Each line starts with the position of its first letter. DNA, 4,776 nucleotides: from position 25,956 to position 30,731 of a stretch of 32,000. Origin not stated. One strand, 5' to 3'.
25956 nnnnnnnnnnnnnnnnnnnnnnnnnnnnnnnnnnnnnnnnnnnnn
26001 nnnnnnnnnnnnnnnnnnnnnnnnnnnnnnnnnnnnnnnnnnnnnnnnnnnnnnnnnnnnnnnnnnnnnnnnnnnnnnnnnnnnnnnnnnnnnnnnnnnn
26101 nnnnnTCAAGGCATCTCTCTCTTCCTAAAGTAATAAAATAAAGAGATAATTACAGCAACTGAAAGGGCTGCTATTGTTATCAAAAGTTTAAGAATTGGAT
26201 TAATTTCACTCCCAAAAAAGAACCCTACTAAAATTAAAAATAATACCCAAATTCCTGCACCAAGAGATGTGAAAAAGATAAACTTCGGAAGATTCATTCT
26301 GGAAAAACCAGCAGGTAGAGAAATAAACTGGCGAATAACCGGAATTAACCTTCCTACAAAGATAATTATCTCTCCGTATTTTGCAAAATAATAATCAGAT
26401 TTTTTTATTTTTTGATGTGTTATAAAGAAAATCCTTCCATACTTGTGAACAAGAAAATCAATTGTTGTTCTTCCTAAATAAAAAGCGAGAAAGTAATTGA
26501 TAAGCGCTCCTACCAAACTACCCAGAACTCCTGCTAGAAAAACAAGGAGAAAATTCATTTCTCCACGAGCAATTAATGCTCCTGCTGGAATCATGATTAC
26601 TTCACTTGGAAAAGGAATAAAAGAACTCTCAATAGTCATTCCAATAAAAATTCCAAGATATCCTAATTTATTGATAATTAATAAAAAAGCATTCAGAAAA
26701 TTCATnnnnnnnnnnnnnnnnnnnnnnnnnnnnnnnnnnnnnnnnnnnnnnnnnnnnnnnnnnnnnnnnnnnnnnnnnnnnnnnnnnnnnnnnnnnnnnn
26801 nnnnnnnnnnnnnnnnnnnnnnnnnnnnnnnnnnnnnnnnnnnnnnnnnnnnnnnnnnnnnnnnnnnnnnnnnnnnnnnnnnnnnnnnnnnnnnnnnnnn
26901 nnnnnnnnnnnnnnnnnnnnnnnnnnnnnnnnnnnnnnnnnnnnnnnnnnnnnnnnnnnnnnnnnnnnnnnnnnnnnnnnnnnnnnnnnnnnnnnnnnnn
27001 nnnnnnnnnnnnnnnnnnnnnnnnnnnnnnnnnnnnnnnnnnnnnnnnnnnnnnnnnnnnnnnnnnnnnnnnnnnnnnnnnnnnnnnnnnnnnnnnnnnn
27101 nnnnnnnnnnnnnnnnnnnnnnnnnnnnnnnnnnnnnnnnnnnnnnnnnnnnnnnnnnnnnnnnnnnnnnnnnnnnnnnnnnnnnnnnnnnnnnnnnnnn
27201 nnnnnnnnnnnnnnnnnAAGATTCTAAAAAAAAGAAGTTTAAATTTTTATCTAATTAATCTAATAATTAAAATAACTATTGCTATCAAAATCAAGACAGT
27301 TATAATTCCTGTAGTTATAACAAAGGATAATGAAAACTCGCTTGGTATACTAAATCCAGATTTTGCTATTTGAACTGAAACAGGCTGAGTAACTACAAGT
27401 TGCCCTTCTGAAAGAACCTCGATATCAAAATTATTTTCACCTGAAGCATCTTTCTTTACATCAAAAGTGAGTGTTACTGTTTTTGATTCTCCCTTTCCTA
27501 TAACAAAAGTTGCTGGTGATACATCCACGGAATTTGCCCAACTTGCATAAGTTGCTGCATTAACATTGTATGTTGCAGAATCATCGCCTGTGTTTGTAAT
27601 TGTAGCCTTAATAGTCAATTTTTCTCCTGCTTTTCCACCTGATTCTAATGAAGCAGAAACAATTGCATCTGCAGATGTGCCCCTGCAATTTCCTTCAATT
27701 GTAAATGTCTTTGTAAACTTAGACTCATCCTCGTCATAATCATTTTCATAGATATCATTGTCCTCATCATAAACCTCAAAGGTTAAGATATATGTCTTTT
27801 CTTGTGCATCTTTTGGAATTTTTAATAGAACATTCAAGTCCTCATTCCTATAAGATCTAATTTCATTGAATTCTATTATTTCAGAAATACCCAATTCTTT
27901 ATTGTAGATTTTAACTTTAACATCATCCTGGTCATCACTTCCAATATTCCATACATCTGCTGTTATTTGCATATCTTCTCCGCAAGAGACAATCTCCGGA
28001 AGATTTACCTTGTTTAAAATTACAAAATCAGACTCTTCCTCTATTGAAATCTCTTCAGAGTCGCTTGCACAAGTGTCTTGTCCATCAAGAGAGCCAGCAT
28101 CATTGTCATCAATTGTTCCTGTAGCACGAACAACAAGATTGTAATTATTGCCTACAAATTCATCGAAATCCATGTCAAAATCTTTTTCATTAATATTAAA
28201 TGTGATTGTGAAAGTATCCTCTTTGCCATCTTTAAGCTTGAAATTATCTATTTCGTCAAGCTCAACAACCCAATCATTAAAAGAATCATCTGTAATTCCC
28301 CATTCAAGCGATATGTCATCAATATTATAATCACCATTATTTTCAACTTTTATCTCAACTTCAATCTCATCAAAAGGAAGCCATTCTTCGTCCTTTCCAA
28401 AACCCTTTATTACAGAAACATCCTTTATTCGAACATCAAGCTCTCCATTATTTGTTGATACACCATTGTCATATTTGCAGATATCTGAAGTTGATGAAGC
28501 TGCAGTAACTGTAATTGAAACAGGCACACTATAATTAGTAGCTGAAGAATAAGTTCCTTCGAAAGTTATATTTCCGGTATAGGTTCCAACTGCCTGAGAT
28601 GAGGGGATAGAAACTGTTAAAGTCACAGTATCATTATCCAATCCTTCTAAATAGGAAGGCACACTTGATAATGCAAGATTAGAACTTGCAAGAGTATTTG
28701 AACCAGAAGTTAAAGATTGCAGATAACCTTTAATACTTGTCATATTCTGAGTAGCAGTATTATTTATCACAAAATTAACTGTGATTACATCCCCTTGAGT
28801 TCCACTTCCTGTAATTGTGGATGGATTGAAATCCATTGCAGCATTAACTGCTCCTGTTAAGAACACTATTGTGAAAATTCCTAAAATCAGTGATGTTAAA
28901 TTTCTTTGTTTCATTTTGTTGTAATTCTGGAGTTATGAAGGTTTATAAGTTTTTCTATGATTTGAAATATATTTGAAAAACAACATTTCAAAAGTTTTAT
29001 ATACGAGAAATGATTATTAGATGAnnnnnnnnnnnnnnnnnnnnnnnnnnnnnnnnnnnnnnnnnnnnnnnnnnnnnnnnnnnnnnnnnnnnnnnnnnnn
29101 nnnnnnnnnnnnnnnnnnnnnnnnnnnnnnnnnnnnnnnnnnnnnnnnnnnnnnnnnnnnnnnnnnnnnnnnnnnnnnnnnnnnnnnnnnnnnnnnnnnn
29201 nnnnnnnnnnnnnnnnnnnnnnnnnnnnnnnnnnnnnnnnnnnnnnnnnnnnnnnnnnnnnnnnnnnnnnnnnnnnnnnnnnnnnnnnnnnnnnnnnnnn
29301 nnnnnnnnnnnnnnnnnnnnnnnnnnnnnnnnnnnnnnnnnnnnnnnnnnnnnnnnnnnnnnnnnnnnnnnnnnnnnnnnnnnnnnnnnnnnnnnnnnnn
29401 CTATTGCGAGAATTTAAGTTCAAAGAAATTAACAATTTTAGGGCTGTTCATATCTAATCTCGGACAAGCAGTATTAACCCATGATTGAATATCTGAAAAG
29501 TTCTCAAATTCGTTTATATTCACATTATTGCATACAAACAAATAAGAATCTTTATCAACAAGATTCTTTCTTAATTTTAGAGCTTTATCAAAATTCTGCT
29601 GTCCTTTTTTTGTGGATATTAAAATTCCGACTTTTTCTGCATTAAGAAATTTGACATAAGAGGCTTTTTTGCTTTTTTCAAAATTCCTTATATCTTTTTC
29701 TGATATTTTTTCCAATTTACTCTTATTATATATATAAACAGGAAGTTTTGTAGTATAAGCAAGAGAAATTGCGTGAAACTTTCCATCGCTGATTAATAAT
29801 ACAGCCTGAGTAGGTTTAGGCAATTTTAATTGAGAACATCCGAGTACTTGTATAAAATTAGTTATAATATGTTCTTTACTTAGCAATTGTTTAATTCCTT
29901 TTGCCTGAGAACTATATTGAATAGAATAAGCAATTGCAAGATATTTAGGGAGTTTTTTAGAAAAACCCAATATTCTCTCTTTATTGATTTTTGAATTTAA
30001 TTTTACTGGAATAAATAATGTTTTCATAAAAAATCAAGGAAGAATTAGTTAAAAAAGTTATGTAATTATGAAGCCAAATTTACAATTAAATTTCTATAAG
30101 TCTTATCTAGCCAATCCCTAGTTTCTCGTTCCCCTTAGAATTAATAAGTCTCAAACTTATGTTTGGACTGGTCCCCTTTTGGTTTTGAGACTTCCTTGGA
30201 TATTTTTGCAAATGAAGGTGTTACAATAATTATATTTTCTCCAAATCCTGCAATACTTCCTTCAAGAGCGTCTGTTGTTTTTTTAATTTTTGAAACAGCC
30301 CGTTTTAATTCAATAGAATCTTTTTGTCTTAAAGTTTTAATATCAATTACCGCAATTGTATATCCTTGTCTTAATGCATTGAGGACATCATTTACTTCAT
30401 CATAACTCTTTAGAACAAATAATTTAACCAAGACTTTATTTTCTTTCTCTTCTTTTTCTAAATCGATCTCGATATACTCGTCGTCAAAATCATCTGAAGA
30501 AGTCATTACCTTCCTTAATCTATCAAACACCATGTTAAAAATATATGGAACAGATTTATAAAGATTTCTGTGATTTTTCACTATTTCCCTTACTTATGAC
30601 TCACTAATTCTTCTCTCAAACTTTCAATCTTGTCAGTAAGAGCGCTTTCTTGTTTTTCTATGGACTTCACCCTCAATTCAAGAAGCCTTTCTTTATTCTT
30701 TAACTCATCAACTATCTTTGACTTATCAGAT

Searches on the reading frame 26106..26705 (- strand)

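Call 8: search_protein_families(library=pfam, proteins=[window:26106-26705:-], max_evalue=0.01)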
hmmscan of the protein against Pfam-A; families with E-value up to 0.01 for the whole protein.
window:26106-26705:- (199 aa): 1 family
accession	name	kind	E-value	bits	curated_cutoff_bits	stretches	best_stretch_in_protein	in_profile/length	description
PF09335.16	VTT_dom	-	9.8e-24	84.6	33.9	1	32-161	1-121/123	VTT domain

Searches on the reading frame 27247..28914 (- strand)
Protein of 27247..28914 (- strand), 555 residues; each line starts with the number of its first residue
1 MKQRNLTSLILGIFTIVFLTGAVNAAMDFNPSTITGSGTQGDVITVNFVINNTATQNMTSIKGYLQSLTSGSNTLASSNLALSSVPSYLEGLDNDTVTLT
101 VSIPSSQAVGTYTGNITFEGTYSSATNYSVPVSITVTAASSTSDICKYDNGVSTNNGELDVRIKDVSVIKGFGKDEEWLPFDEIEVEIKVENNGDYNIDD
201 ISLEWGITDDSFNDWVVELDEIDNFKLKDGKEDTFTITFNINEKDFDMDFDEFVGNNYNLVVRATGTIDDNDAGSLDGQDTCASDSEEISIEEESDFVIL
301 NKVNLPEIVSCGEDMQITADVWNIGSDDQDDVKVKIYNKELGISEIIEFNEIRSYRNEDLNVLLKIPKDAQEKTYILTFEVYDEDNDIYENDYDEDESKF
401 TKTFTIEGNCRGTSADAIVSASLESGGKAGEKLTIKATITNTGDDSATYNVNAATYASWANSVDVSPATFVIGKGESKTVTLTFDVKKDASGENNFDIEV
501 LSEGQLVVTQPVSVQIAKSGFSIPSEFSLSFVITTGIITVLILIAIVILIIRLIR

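Call 8: search_protein_families(library=pfam, proteins=[window:27247-28914:-], max_evalue=0.01)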
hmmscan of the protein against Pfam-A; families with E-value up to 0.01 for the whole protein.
window:27247-28914:- (555 aa): 8 families
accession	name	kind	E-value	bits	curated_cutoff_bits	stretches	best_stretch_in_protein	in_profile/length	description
PF07705.17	CARDB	-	2.9e-10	40.7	22.7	2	295-394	2-95/101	CARDB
PF17766.7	fn3_6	-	4.9e-09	36.7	26.4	1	428-514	14-99/99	Fibronectin type-III domain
PF22544.2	HYDIN_VesB_CFA65-like_Ig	-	3.6e-06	27.6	25.5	1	428-501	16-85/100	HYDIN/CFA65/VesB-like, Ig-like domain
PF00207.28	A2M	-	1.5e-05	25.2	21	0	289-335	48-91/92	Alpha-2-macroglobulin family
PF10633.15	NPCBM_assoc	-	2.3e-05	24.9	24.4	0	428-491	2-65/78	NPCBM-associated, NEW3 domain of alpha-galactosidase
PF06280.18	fn3_5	-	0.00021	22.4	27.6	1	431-495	24-89/112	Fn3-like domain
PF22074.2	Cep192_D5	-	0.0063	16.5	27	0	431-491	22-87/178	Cep192 domain 5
PF05753.20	TRAP_beta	-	0.0076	16.1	22.4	0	292-334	14-56/178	Translocon-associated protein beta (TRAPB)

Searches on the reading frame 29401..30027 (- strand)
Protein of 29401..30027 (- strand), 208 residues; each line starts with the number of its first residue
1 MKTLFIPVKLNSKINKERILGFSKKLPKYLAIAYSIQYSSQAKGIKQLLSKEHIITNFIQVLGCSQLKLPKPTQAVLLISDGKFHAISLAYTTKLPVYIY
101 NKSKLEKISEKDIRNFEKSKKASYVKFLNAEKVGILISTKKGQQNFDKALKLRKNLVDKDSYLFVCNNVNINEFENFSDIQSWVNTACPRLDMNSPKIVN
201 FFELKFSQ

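Call 9: search_protein_families(library=pfam, proteins=[window:29401-30027:-], max_evalue=0.01)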
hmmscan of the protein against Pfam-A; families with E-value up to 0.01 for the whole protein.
window:29401-30027:- (208 aa): 2 families
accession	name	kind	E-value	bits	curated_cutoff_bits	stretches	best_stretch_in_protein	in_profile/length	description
PF01866.22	Diphthamide_syn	-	4.3e-31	108.9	33.2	1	2-194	64-273/302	Putative diphthamide synthesis protein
PF00340.25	IL1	-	0.0043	17.1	25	1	77-156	30-111/119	Interleukin-1 / 18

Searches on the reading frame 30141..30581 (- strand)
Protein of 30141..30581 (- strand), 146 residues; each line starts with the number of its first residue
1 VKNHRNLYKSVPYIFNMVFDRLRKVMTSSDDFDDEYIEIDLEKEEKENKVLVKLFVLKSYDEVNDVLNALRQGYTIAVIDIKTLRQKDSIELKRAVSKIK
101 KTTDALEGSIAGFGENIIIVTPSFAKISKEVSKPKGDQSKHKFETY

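Call 9: search_protein_families(library=pfam, proteins=[window:30141-30581:-], max_evalue=0.01)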
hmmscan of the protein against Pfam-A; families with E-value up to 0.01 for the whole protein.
window:30141-30581:- (146 aa): 1 family
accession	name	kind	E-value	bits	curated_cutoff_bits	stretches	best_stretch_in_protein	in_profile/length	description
PF04472.17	SepF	-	4.2e-11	43.4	27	1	52-127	1-72/72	Cell division protein SepF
